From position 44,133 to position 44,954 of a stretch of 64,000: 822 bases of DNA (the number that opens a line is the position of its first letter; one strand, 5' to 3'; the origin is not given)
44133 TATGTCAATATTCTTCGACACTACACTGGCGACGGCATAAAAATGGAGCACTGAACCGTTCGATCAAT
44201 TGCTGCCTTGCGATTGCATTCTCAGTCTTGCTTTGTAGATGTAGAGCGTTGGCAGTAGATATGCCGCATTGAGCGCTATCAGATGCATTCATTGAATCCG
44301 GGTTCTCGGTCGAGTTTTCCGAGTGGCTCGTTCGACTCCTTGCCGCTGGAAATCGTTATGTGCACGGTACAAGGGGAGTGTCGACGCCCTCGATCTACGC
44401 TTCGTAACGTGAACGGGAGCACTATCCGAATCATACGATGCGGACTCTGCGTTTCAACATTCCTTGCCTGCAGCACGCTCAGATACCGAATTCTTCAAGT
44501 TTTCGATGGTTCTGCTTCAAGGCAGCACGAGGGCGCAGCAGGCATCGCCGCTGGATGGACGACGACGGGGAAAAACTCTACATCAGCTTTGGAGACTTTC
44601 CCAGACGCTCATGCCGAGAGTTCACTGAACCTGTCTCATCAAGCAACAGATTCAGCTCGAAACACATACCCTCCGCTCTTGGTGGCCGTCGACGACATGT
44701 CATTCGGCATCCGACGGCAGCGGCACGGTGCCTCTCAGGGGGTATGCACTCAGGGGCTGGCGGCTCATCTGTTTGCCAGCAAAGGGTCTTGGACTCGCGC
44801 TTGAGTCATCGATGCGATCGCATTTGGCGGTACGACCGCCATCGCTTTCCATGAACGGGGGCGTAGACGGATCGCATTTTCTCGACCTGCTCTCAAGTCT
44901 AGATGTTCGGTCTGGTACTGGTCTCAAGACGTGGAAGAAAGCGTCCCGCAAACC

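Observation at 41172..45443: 4.3-kb foldback-like structure: two 1.27-kb inverted copies of repeat family 2 separated by a 1.7-kb spacer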

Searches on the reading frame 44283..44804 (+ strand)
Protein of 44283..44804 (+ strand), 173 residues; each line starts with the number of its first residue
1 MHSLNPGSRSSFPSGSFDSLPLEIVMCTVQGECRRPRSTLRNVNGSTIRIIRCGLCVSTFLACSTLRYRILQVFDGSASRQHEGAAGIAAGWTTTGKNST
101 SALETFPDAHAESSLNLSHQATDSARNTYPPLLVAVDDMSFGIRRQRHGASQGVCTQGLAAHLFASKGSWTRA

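Call 11: search_protein_families(library=pfam, proteins=[window:44283-44804:+], max_evalue=1)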
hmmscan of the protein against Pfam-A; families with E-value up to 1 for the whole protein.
window:44283-44804:+ (173 aa): 0 families

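Call 12: find_encoding_contigs(protein=window:44283-44804:+, flank=10000, max_places=10)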
Protein window:44283-44804:+ (173 aa): 1 contig read that carries it; 1 place shown.
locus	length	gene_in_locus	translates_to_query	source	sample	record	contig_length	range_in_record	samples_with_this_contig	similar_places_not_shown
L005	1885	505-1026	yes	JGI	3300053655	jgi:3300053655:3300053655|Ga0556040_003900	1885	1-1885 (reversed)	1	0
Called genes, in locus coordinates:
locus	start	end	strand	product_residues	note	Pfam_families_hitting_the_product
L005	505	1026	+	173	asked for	-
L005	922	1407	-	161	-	-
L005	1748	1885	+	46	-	?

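Call 26: find_related_loci(query=window:44283-44804:+, collection=metagenome_contigs, flank=10000)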
Query window:44283-44804:+ (173 aa) in metagenome_contigs; peptide patterns used: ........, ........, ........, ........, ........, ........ (x = any residue, [..] = any of these).
356 stretches matched a pattern; 5 encode a relative of the query (tblastn E <= 1e-3); 4 distinct loci.
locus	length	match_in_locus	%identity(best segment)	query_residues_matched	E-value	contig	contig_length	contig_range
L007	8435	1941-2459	99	1-173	2e-116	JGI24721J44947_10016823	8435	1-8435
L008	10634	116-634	99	1-173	8e-116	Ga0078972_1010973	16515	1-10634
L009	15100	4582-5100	99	1-173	4e-115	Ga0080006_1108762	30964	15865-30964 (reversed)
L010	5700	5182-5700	98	1-173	1e-114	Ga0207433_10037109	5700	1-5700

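Call 57: search_protein_representatives(protein=window:44283-44804:+)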
Query: 173 residues. Proteins with E-value up to 0.001 (for the whole library): 9; up to 1e-10: 2; up to 1e-30: 1. The best 9 are listed.
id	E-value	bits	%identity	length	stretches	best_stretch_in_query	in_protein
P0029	3.7e-110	381.4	99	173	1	1-173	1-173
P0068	1.5e-12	64.0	52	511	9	125-142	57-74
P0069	1.0e-09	54.8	38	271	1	30-165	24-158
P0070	5.1e-07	46.0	36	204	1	35-172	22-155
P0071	1.5e-06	44.4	46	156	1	48-140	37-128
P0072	7.4e-06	42.2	34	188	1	42-155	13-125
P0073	1.1e-04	38.4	32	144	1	42-160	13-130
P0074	1.9e-04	37.6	44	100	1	71-141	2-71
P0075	2.2e-04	37.4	38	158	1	54-148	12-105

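Call 59: list_cluster_members(proteins=[P0069, P0070, P0071, P0072, P0073, P0074, P0075, P0068])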
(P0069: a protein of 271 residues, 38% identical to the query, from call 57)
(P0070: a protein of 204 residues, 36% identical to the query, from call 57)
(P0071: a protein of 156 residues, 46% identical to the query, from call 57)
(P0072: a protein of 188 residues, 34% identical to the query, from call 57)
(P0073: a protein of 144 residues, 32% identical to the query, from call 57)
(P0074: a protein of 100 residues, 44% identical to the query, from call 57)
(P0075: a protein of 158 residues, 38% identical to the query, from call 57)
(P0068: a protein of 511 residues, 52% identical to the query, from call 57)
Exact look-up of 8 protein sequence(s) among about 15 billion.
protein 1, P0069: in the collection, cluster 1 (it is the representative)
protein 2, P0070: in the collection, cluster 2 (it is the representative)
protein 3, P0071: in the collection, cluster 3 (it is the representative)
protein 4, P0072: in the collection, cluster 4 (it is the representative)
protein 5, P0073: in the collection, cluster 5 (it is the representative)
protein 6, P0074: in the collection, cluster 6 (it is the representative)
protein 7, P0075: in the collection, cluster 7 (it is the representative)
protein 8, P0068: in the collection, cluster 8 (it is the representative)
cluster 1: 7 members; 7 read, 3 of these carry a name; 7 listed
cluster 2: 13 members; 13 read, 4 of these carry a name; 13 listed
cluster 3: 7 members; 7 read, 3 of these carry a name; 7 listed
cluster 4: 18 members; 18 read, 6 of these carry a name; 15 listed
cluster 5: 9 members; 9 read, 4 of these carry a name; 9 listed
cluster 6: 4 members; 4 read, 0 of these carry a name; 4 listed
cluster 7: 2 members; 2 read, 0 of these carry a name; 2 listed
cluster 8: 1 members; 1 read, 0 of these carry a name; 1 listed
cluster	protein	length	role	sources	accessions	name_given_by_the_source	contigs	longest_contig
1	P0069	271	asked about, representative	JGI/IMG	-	-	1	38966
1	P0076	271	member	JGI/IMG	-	hypothetical protein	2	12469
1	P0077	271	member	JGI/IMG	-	hypothetical protein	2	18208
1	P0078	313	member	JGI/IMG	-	hypothetical protein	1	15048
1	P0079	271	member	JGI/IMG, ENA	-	-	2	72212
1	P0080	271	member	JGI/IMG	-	-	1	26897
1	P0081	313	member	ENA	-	-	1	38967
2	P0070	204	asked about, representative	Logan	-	-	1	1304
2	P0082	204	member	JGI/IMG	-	hypothetical protein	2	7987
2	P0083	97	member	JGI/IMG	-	hypothetical protein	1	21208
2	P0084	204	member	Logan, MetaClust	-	\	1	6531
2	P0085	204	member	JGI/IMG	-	hypothetical protein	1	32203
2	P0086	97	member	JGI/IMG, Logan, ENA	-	-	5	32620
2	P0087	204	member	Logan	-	-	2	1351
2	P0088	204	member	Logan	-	-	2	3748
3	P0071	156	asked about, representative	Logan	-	-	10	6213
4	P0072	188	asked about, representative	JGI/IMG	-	hypothetical protein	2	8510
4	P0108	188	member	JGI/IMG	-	-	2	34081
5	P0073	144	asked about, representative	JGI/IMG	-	hypothetical protein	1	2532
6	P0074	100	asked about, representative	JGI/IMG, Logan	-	-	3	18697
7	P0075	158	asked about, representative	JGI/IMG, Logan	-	-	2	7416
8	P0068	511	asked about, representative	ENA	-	-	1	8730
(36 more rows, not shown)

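Call 60: find_encoding_contigs(protein=P0079, flank=8000, max_places=3)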
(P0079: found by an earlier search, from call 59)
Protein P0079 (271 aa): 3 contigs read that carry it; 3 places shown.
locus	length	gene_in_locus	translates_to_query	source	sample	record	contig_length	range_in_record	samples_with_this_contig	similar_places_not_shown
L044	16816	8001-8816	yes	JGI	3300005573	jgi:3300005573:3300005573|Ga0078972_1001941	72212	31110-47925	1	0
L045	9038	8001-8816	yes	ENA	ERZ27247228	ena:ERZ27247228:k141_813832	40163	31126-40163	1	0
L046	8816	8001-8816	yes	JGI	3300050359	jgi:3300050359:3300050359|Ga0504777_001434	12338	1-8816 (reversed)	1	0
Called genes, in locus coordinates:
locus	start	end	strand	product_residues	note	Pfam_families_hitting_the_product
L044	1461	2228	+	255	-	-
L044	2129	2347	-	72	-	-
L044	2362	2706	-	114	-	-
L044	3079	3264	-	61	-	-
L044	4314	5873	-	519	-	PF05903:Peptidase_C97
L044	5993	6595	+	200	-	-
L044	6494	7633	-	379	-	PF02834:LigT_PEase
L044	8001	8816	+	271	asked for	-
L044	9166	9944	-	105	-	-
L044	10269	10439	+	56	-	-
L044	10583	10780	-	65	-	-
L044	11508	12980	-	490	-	PF00226:DnaJ, PF01556:DnaJ_C, PF00684:DnaJ_CXXCXGXG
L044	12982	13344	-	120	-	-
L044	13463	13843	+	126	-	-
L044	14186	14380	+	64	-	-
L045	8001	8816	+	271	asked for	-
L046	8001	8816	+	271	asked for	?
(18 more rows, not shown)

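Call 61: find_encoding_contigs(protein=P0108, flank=8000, max_places=3)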
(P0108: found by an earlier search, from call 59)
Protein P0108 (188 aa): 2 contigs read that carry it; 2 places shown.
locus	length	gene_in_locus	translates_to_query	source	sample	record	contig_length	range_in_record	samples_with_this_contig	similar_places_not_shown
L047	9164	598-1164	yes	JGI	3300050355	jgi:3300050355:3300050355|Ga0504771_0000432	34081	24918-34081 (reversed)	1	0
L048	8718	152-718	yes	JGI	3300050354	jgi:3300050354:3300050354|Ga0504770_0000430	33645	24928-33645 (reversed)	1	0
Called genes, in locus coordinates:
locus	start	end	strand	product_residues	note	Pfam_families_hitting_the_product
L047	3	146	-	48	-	?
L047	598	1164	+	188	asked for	-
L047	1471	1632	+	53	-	-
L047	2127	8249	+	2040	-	PF00575:S1 (faint), PF23459:S1_RRP5 (faint), PF24685:OB_RRP5_4th (weak), PF13428:TPR_14 (faint), PF23233:HAT_Syf1_CNRKL1_N (faint), PF23240:HAT_PRP39_N (faint), PF05843:Suf (weak)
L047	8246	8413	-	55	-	-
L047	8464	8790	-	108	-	PF01200:Ribosomal_S28e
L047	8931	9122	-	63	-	-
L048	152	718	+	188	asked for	-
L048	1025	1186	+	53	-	-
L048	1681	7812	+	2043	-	-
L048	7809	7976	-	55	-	-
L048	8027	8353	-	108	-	PF01200:Ribosomal_S28e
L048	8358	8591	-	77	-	-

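Call 70: search_protein_families(library=pfam, proteins=[P0069, P0070, P0071, P0072, P0075, P0078], max_evalue=1)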
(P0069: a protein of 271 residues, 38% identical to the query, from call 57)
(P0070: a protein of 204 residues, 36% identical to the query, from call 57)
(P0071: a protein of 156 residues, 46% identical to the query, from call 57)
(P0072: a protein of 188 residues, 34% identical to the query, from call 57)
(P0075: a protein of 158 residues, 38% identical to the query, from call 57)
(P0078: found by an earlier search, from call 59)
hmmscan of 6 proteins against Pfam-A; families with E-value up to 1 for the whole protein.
P0069 (271 aa): 1 family
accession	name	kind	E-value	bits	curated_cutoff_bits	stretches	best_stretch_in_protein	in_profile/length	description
PF13254.12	DUF4045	-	0.021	14.4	24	1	56-115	187-245/685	Family of unknown function (DUF4045)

P0070 (204 aa): 0 families

P0071 (156 aa): 0 families

P0072 (188 aa): 0 families

P0075 (158 aa): 0 families

P0078 (313 aa): 1 family
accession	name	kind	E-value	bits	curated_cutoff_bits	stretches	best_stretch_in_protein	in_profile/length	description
PF13254.12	DUF4045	-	0.031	13.8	24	1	98-157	187-245/685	Family of unknown function (DUF4045)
